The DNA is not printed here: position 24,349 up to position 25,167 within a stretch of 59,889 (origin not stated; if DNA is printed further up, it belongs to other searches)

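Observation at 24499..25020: Extremely tryptophan-rich, HTH-less tandem Lrp-like protein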

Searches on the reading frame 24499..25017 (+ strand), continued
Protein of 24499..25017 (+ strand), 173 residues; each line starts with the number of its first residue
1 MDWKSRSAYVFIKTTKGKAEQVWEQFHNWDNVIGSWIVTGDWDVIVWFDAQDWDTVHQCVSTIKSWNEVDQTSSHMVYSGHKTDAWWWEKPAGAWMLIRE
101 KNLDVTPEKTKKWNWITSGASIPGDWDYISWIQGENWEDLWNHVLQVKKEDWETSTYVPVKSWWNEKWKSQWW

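Call 52: search_protein_families(library=ncbifam, proteins=[L014:4891-6042:+, L014:6127-7383:+, L014:7383-7886:+, L014:7893-8393:-, L014:8509-9894:+, L014:3881-4855:+, L016:7881-8432:-, L016:8439-9197:-, L071:8686-9957:+, L071:10513-11022:+], max_evalue=0.00001)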
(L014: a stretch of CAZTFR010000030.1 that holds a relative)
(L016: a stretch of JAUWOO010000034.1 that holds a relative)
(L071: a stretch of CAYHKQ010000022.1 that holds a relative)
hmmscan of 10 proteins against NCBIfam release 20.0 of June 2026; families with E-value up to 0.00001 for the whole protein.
L014:4891-6042:+ (384 aa): 8 families
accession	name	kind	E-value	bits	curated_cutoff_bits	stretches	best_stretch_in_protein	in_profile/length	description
NF006707.0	PRK09250.1-4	equivalog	9.6e-193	639.9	327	1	30-384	3-355/355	class I fructose-bisphosphate aldolase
NF006706.0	PRK09250.1-3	equivalog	3e-161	536.1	664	1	34-384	4-350/350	class I fructose-bisphosphate aldolase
NF006705.0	PRK09250.1-2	equivalog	4.1e-159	529.1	682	1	33-384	3-349/349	class I fructose-bisphosphate aldolase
NF006704.0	PRK09250.1-1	equivalog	3.7e-62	210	277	1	78-376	20-305/308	class I fructose-bisphosphate aldolase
NF005321.0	PRK06852.1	equivalog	1.7e-28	99.6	420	1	93-274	32-217/308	aldolase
NF005556.0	PRK07226.1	subfamily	7.4e-26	91.1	241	1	94-268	17-179/267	2-amino-3,7-dideoxy-D-threo-hept-6-ulosonate synthase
NF040816.1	Fbpase1_Arch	equivalog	1.6e-18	67.2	430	1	92-240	15-161/271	class I fructose-bisphosphate aldolase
TIGR01949.1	ADH_synth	equivalog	2.4e-18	66.8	299.45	1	91-268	9-173/255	2-amino-3,7-dideoxy-D-threo-hept-6-ulosonate synthase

L014:6127-7383:+ (419 aa): 19 families
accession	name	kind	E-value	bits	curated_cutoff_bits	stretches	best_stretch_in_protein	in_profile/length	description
NF001614.1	PRK00402.1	subfamily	6e-175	581.9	385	1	3-415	1-415/415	aconitase/3-isopropylmalate dehydratase large subunit family protein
TIGR01343.1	hacA_fam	subfamily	3.8e-169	562.6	385.7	1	4-415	1-412/412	homoaconitate hydratase family protein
TIGR02086.1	IPMI_arch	subfamily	6.3e-165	548.9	410.15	1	3-416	1-411/411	3-isopropylmalate dehydratase/homoaconitate hydratase family large subunit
NF040615.1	HacA_Meth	equivalog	6.5e-152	506.1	550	1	4-413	2-417/419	homoaconitase large subunit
TIGR02083.1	LEU2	equivalog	4.3e-144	480.5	610.65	1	4-417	2-419/419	3-isopropylmalate dehydratase large subunit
NF005558.0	PRK07229.1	equivalog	6.9e-100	335.5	612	1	1-417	1-415/647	aconitate hydratase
NF009116.0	PRK12466.1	subfamily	2.8e-93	313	531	2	2-283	4-304/472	3-isopropylmalate dehydratase large subunit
NF004016.0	PRK05478.1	subfamily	6.5e-87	292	510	2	1-283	2-302/468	3-isopropylmalate dehydratase large subunit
TIGR01342.1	acon_putative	hypoth_equivalog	5e-85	286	719.15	1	4-417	1-412/655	putative aconitate hydratase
TIGR00139.1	h_aconitase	equivalog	5.1e-83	279.7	529.9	2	3-237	2-241/709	homoaconitase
TIGR00170.1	leuC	equivalog_domain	4e-72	243.3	560.25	2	2-240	2-247/466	3-isopropylmalate dehydratase large subunit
TIGR01340.1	aconitase_mito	equivalog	3e-45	154.8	825.35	1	92-410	127-471/745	aconitate hydratase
NF006690.0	PRK09238.1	equivalog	1.7e-42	145.4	782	2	249-416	651-816/852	bifunctional aconitate hydratase 2/2-methylisocitrate dehydratase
NF008503.0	PRK11413.1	equivalog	1.2e-35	122.7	641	2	100-285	129-314/753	hydratase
TIGR00117.1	acnB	equivalog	1.1e-29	102.8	1287.2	1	249-416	650-814/844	bifunctional aconitate hydratase 2/2-methylisocitrate dehydratase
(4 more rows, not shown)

L014:7383-7886:+ (168 aa): 15 families
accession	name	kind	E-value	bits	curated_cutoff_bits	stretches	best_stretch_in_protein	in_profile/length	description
TIGR02087.1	LEUD_arch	subfamily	3.6e-48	163.3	108.95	1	5-159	1-155/157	LeuD/DmdB family oxidoreductase small subunit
TIGR02084.1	leud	equivalog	1.6e-47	161.1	245.85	1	5-158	1-154/156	3-isopropylmalate dehydratase small subunit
NF040604.2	HacB_Meth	equivalog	8.3e-44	149.2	230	1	1-159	1-158/159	homoaconitase small subunit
NF040625.1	HacB2_Meth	equivalog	8.8e-41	139.1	230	1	2-160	3-159/161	homoaconitase small subunit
NF010629.0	PRK14023.1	equivalog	2.7e-34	118.4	229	1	7-158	4-154/166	homoaconitate hydratase small subunit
NF005558.0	PRK07229.1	equivalog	3.3e-19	68.9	612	1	6-124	474-599/647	aconitate hydratase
NF002458.0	PRK01641.1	subfamily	3.6e-19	69.1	167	1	12-131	17-154/202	3-isopropylmalate dehydratase small subunit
TIGR00139.1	h_aconitase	equivalog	7.6e-18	64.2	529.9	1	7-114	535-644/709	homoaconitase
TIGR01342.1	acon_putative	hypoth_equivalog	1.5e-16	59.8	719.15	1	6-120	473-598/655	putative aconitate hydratase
TIGR00171.1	leuD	equivalog_domain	8.7e-12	45.2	116.25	1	50-103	68-121/188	3-isopropylmalate dehydratase small subunit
NF006757.0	PRK09277.1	subfamily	6.1e-10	37.4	686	1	47-101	753-807/888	aconitate hydratase AcnA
TIGR01341.1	aconitase_1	equivalog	6.8e-10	37.3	945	1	46-130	742-822/876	aconitate hydratase AcnA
NF009520.0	PRK12881.1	subfamily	3.5e-09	34.9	905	1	44-101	756-812/893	aconitate hydratase AcnA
TIGR02333.1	2met_isocit_dHY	equivalog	1.2e-07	30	1419.85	1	49-103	729-783/858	Fe/S-dependent 2-methylisocitrate dehydratase AcnD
TIGR01340.1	aconitase_mito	equivalog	3e-07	29.2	825.35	1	36-120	608-693/745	aconitate hydratase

L014:7893-8393:- (166 aa): 1 family
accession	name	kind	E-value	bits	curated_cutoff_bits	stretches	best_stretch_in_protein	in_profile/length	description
NF053754.1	TrpY_fam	subfamily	1.6e-56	190.9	180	1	2-162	1-162/163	TrpY family transcription regulator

L014:8509-9894:+ (462 aa): 16 families
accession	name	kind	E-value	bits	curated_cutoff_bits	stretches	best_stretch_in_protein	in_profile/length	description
NF009057.0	PRK12391.1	equivalog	2.8e-215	715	366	1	11-451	2-440/441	TrpB-like pyridoxal phosphate-dependent enzyme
TIGR01415.1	trpB_rel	hypoth_equivalog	1.9e-192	639.6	518.85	1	22-436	1-415/419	TrpB-like pyridoxal phosphate-dependent enzyme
TIGR00263.1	trpB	equivalog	3.7e-44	151.4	392.45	1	86-431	48-379/385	tryptophan synthase subunit beta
NF010376.0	PRK13803.1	equivalog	8.8e-43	147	819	1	86-439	258-597/600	bifunctional phosphoribosylanthranilate isomerase/tryptophan synthase subunit beta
NF010375.0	PRK13802.1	equivalog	1.8e-30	105.7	1386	1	86-433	324-669/695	bifunctional indole-3-glycerol phosphate synthase/tryptophan synthase subunit beta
NF004996.0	PRK06381.1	equivalog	2.5e-13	49.7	266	1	89-194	16-116/319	threonine synthase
NF006050.0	PRK08197.1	equivalog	2.5e-11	43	303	0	88-208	80-195/406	threonine synthase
NF005292.0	PRK06815.1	equivalog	2.8e-10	39.8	371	1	80-312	13-212/320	threonine/serine dehydratase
TIGR01139.1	cysK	equivalog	8.3e-10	38.4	350.95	0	96-322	12-208/298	cysteine synthase A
NF006390.0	PRK08639.1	equivalog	9.2e-10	38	421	0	74-178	11-113/418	threonine ammonia-lyase IlvA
TIGR01136.1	cysKM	subfamily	2e-09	37.3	344.15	1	89-429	8-295/299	cysteine synthase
TIGR02079.1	THD1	equivalog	5e-08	32.1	440.55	0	79-177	7-103/410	threonine ammonia-lyase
NF006094.0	PRK08246.1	subfamily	5.5e-08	32.6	331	1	80-312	15-208/310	serine/threonine dehydratase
NF040741.1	ornith_OrtB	equivalog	1.9e-07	29.9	550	0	103-166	80-142/464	2-amino-4-oxopentanoate thiolase subunit OrtB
NF008735.0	PRK11761.1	equivalog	1.6e-06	27.6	413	0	87-191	11-113/296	cysteine synthase CysM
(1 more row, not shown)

L014:3881-4855:+ (325 aa): 13 families
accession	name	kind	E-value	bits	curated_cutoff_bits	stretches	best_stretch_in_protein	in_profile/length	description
NF043036.1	ErythonDh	equivalog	1.5e-33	116.4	325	1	8-307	2-311/321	D-erythronate dehydrogenase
TIGR02197.1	heptose_epim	equivalog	4.9e-15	55.5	274.6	1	9-212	1-204/316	ADP-glyceromanno-heptose 6-epimerase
TIGR01179.1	galE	equivalog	1.5e-14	53.6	262.3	1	8-175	1-173/332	UDP-glucose 4-epimerase GalE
TIGR01214.1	rmlD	equivalog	2.8e-12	46.3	224.05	1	8-158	1-134/285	dTDP-4-dehydrorhamnose reductase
TIGR01181.1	dTDP_gluc_dehyt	equivalog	3.1e-12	46.2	365.1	1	8-171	1-174/321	dTDP-glucose 4,6-dehydratase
NF041293.1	G6PDh_Azf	equivalog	1.1e-10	41.4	400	1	8-175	4-179/252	NAD-dependent glucose-6-phosphate dehydrogenase Azf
TIGR02622.1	CDP_4_6_dhtase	equivalog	2.8e-10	39.9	278.45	1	7-315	5-329/352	CDP-glucose 4,6-dehydratase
NF011728.1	PRK15181.1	equivalog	5e-08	32.3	760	1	58-187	77-204/348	Vi polysaccharide biosynthesis UDP-N-acetylglucosaminuronic acid C-4 epimerase TviC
TIGR04180.1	EDH_00030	hypoth_equivalog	1.1e-07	31.3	475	1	9-174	1-171/297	NAD-dependent 4,6-dehydratase LegB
NF007956.0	PRK10675.1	subfamily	4.3e-07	29.4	394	1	8-161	2-163/338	UDP-glucose 4-epimerase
TIGR03466.1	HpnA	hypoth_equivalog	1.1e-06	27.8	367.65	1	8-152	2-142/327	hopanoid-associated sugar epimerase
NF058621.1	DiazavRedAvaA7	equivalog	2.8e-06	27.2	400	0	8-126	2-116/304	3-diazoavenalumate denitrifying reductase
TIGR01746.1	Thioester-redct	subfamily_domain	5.4e-06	25.9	213.35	0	73-183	88-200/371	thioester reductase domain-containing protein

L016:7881-8432:- (183 aa): 6 families
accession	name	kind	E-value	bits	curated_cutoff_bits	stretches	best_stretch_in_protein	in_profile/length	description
TIGR00421.1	ubiX_pad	subfamily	1.5e-68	230.1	108.9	1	2-182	1-181/181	UbiX family flavin prenyltransferase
NF004685.0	PRK06029.1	subfamily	1.8e-67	227.1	188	1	1-183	2-185/187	UbiX family flavin prenyltransferase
NF041206.1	VdcB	exception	4.5e-65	218.7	290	1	2-183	1-183/184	non-oxidative hydroxyarylic acid decarboxylases subunit B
NF041218.1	BagM_FevK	exception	9.2e-53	178.8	420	1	1-183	1-184/215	bagremycin/ferroverdin biosynthesis UbiX family decarboxylase BagM/FevK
TIGR00521.1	coaBC_dfp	equivalog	1.3e-09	37.6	219.7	1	1-110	4-113/392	bifunctional phosphopantothenoylcysteine decarboxylase/phosphopantothenate--cysteine ligase CoaBC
NF006161.0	PRK08305.1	equivalog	1.9e-06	27.6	156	1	18-121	24-129/196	dipicolinate synthase subunit B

L016:8439-9197:- (252 aa): 15 families
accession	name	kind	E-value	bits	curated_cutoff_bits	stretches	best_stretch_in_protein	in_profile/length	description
NF003198.0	PRK04169.1-2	subfamily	6e-96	320.3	247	1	9-251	4-247/249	geranylgeranylglyceryl/heptaprenylglyceryl phosphate synthase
TIGR01769.1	GGGP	equivalog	1.5e-80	269.9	161.55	1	24-230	1-205/205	phosphoglycerol geranylgeranyltransferase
TIGR01768.1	GGGP-family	subfamily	6.6e-67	225.3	113.25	1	23-247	1-223/224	geranylgeranylglyceryl phosphate synthase family protein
NF003202.0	PRK04169.1-6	equivalog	1.2e-64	218.2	353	1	19-250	23-251/254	phosphoglycerol geranylgeranyltransferase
NF003201.0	PRK04169.1-5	equivalog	4.6e-58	196.3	388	1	13-248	14-243/253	phosphoglycerol geranylgeranyltransferase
NF003199.0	PRK04169.1-3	subfamily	1.5e-22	80.3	169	1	21-236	7-218/233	geranylgeranylglyceryl/heptaprenylglyceryl phosphate synthase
TIGR04146.1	GGGPS_Afulg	equivalog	1.9e-18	67.2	320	1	23-235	5-211/221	phosphoglycerol geranylgeranyltransferase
NF003197.1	PRK04169.1-1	equivalog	5.7e-16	59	260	1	24-245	9-222/228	heptaprenylglyceryl phosphate synthase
TIGR04147.1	GGGPS_Halobact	equivalog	2.3e-10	40.7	300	1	24-236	7-214/229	phosphoglycerol geranylgeranyltransferase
NF005442.0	PRK07028.1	equivalog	5e-08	31.9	593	1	189-251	150-211/430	bifunctional hexulose-6-phosphate synthase/ribonuclease regulator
TIGR00007.1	TIGR00007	equivalog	2.7e-07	30.4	228.95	1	186-245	57-117/231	1-(5-phosphoribosyl)-5-[(5-phosphoribosylamino)methylideneamino]imidazole-4-carboxamide isomerase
TIGR00735.1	hisF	equivalog_domain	2e-06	27.3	294.55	1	187-245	60-118/254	imidazole glycerol phosphate synthase subunit HisF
NF010112.0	PRK13585.1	equivalog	2.1e-06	27.5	243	1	188-243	62-117/241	1-(5-phosphoribosyl)-5-[(5-phosphoribosylamino)methylideneamino]imidazole-4-carboxamide isomerase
NF005574.0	PRK07259.1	equivalog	2.8e-06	26.5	269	0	186-247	222-283/304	dihydroorotate dehydrogenase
TIGR03572.1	WbuZ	equivalog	3.6e-06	26.5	299.7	0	189-242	62-115/232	glycosyl amidation-associated protein WbuZ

L071:8686-9957:+ (424 aa): 1 family
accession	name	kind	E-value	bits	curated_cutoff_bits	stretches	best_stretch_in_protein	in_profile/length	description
NF010569.0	PRK13962.1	equivalog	3.2e-128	428.7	883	1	21-415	7-392/645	bifunctional phosphoglycerate kinase/triosephosphate isomerase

L071:10513-11022:+ (170 aa): 0 families

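Call 71: find_related_loci(query=A5, collection=genome_contigs, flank=6000)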
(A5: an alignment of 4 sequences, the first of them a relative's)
Query A5 (172 aa) in genome_contigs; peptide patterns used: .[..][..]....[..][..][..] (x = any residue, [..] = any of these).
60 stretches matched a pattern; 35 encode a relative of the query (tblastn E <= 1e-3); 35 distinct loci.
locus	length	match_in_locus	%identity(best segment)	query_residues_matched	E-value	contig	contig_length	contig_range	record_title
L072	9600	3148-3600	37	22-169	4e-30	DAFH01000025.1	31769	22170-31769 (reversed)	MAG TPA_asm: Candidatus Bathyarchaeota archaeon UBA185 UBA185_contig_40228, whole genome shotgun sequence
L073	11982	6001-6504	36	5-169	7e-30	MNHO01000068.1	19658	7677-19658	MAG: archaeon 13_1_40CM_2_52_13 13_1_40cm_2_scaffold_5572, whole genome shotgun sequence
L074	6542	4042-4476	37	26-169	9e-30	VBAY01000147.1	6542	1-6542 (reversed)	MAG: Candidatus Bathyarchaeota archaeon isolate BA_4 14_0903_16_40cm_scaffold_10677_e:2882, whole genome shotgun sequenc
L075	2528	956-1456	34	6-171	2e-29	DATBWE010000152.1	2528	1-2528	MAG TPA_asm: Candidatus Bathyarchaeia archaeon isolate SMAG_U7533 k141_690672, whole genome shotgun sequence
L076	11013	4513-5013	34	6-171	2e-29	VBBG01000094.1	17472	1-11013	MAG: Candidatus Bathyarchaeota archaeon isolate BA_12 14_0903_05_20cm_scaffold_2402, whole genome shotgun sequence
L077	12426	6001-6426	37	29-169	3e-28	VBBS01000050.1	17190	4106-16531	MAG: Candidatus Bathyarchaeota archaeon isolate BA_24 14_0903_09_30cm_scaffold_805, whole genome shotgun sequence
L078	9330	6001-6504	36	5-169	2e-28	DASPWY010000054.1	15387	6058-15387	MAG TPA_asm: Candidatus Bathyarchaeia archaeon isolate SMAG_U11553 k141_79332, whole genome shotgun sequence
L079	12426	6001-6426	35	29-169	4e-28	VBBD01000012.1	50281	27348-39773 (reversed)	MAG: Candidatus Bathyarchaeota archaeon isolate BA_9 14_0929_09_40cm_scaffold_135, whole genome shotgun sequence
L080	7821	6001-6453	37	22-169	6e-28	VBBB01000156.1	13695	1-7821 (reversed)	MAG: Candidatus Bathyarchaeota archaeon isolate BA_7 14_0903_09_20cm_scaffold_973, whole genome shotgun sequence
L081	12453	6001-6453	37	22-169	7e-28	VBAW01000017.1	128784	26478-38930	MAG: Candidatus Bathyarchaeota archaeon isolate BA_2 14_0929_02_20cm_scaffold_29, whole genome shotgun sequence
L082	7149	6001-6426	35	29-169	1e-27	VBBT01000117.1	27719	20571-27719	MAG: Candidatus Bathyarchaeota archaeon isolate BA_25 14_0927_12_40cm_scaffold_636, whole genome shotgun sequence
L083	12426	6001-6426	35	29-169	1e-27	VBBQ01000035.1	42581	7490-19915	MAG: Candidatus Bathyarchaeota archaeon isolate BA_22 14_1009_05_40cm_scaffold_483, whole genome shotgun sequence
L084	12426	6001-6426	36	29-169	2e-27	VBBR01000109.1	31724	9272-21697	MAG: Candidatus Bathyarchaeota archaeon isolate BA_23 14_0903_13_30cm_scaffold_3922450, whole genome shotgun sequence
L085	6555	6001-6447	36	24-169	5e-27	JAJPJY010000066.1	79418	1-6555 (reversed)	MAG: bacterium isolate Centralia_MAG_577 k107_6432022, whole genome shotgun sequence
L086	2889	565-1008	34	23-169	1e-26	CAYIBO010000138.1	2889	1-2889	MAG TPA_asm: uncultured Candidatus Bathyarchaeia archaeon isolate ERP119705_co19_29 genome assembly, contig: NODE_69507_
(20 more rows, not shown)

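Call 76: search_solved_structures(query=A1, max_evalue=10, show_alignments=2)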
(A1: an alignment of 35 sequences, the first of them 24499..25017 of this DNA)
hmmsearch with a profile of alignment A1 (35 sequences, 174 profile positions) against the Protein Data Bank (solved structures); distinct sequences matched with E-value up to 10: 19.
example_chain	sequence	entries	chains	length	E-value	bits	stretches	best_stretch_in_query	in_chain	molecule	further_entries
2zbc_A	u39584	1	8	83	1.8e-08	37.6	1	7-81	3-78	83aa long hypothetical transcriptional regulator asnC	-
2cvi_A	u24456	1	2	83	7.6e-07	32.3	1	7-76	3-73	75aa long hypothetical regulatory protein AsnC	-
2e1a_A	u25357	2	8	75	8.7e-07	32.1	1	7-75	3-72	75aa long hypothetical regulatory protein AsnC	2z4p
2cyy_A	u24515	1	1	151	1.1e-06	31.7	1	8-84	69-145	Putative HTH-type transcriptional regulator PH1519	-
1ri7_A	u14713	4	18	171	1.5e-06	31.3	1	8-84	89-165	Putative transcriptional regulator | Putative HTH-type transcriptional regulator PH1519 | Uncharacterized HTH-type transcriptional regulator PH1519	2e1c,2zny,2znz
2djw_A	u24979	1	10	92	0.0011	22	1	7-81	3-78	probable transcriptional regulator, AsnC family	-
8q90_A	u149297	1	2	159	0.0054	19.7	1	8-85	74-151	AsnC family transcriptional regulator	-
7fby_A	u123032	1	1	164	0.056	16.4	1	8-77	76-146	Transcriptional regulatory protein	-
9w4v_A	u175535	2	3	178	0.071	16.1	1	8-77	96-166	Uncharacterized HTH-type transcriptional regulator PH0140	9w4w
2cg4_A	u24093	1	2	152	0.089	15.8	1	22-78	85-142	REGULATORY PROTEIN ASNC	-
2efo_A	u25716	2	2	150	0.15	15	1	12-83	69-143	150aa long hypothetical transcriptional regulator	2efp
2c8i_E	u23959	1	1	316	0.16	14.9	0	110-141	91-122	COMPLEMENT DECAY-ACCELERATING FACTOR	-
2e7w_A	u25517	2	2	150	0.23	14.4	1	12-83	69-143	150aa long hypothetical transcriptional regulator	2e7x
2efn_A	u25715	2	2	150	0.23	14.4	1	12-83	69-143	150aa long hypothetical transcriptional regulator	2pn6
8r2h_A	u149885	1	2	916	0.43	13.5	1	125-166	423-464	1-deoxy-D-xylulose-5-phosphate synthase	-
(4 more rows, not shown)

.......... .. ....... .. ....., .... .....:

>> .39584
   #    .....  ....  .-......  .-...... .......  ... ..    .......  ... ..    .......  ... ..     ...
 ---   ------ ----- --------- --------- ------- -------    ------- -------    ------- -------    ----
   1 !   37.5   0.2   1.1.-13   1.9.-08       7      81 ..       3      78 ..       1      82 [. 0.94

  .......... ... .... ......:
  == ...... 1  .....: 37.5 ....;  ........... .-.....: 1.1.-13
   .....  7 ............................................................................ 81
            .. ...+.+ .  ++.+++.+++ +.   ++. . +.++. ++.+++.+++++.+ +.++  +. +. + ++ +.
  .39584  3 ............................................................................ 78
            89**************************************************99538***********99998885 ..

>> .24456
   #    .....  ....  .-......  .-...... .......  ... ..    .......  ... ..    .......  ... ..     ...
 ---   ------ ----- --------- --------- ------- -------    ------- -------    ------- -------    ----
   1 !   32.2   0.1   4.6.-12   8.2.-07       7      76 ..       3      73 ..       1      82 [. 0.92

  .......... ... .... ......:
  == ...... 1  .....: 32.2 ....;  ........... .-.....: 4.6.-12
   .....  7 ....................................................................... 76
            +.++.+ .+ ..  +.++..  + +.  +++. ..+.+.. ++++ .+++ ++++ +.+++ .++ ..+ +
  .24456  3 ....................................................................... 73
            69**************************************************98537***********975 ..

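Call 81: search_protein_families(library=pfam, proteins=[P0109, P0072, P0092, P0106, P0097, P0118, P0085], max_evalue=0.01)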
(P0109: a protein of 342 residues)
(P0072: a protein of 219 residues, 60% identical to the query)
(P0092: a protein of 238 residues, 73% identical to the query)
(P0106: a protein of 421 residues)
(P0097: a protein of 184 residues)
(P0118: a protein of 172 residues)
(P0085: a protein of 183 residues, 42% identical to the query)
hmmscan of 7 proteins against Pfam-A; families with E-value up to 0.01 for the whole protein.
P0109 (342 aa): 1 family
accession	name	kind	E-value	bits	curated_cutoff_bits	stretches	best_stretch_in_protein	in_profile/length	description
PF00072.30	Response_reg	-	3.8e-38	130.5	30.2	2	14-124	1-110/111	Response regulator receiver domain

P0072 (219 aa): 1 family
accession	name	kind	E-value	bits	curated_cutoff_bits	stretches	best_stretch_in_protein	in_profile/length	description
PF01037.27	AsnC_trans_reg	-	4.5e-09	36.5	25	1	58-123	3-70/73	Lrp/AsnC ligand binding domain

P0092 (238 aa): 1 family
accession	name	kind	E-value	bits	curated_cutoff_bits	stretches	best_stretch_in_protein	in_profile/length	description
PF01037.27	AsnC_trans_reg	-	0.0003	21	25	1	10-70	1-63/73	Lrp/AsnC ligand binding domain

P0106 (421 aa): 2 families
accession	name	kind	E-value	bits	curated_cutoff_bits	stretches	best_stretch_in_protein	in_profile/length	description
PF01738.24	DLH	-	0.00013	22.1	21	1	298-364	34-101/217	Dienelactone hydrolase family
PF01037.27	AsnC_trans_reg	-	0.0075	16.6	25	0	12-74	3-67/73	Lrp/AsnC ligand binding domain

P0097 (184 aa): 1 family
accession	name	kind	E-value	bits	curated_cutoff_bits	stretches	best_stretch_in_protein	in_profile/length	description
PF01037.27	AsnC_trans_reg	-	3.3e-09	37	25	1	10-75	1-68/73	Lrp/AsnC ligand binding domain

P0118 (172 aa): 4 families
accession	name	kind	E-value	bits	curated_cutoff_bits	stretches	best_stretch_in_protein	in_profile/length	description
PF01037.27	AsnC_trans_reg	-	3.5e-19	68.9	25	2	17-79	4-68/73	Lrp/AsnC ligand binding domain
PF03927.19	NapD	-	1.1e-06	29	28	1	14-76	6-67/76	NapD protein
PF13291.12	ACT_4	-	0.00019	22.5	27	0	44-74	46-76/80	ACT domain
PF17805.7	AsnC_trans_reg2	-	0.005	17.4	27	0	13-82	9-82/86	AsnC-like ligand binding domain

P0085 (183 aa): 0 families

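Call 83: find_encoding_contigs(protein=P0109, flank=5000, max_places=3)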
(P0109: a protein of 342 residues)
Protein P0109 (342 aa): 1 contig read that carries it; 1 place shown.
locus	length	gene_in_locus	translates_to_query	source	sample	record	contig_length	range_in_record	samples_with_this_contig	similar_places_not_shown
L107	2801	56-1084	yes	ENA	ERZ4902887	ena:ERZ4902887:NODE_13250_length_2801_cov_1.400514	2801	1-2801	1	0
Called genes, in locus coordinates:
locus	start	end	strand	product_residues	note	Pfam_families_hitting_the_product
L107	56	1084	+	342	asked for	PF00072:Response_reg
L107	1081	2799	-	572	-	?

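Call 84: search_dna_similar(query=window:24499-25017:+, collection=plasmids, mode=protein, max_evalue=0.001, max_rows=10)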
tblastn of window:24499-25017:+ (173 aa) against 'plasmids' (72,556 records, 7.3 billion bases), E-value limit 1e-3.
No match.

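Call 85: search_dna_similar(query=window:24499-25017:+, collection=phages, mode=protein, max_evalue=0.001, max_rows=10)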
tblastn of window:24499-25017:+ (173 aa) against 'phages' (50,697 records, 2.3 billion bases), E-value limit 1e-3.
No match.
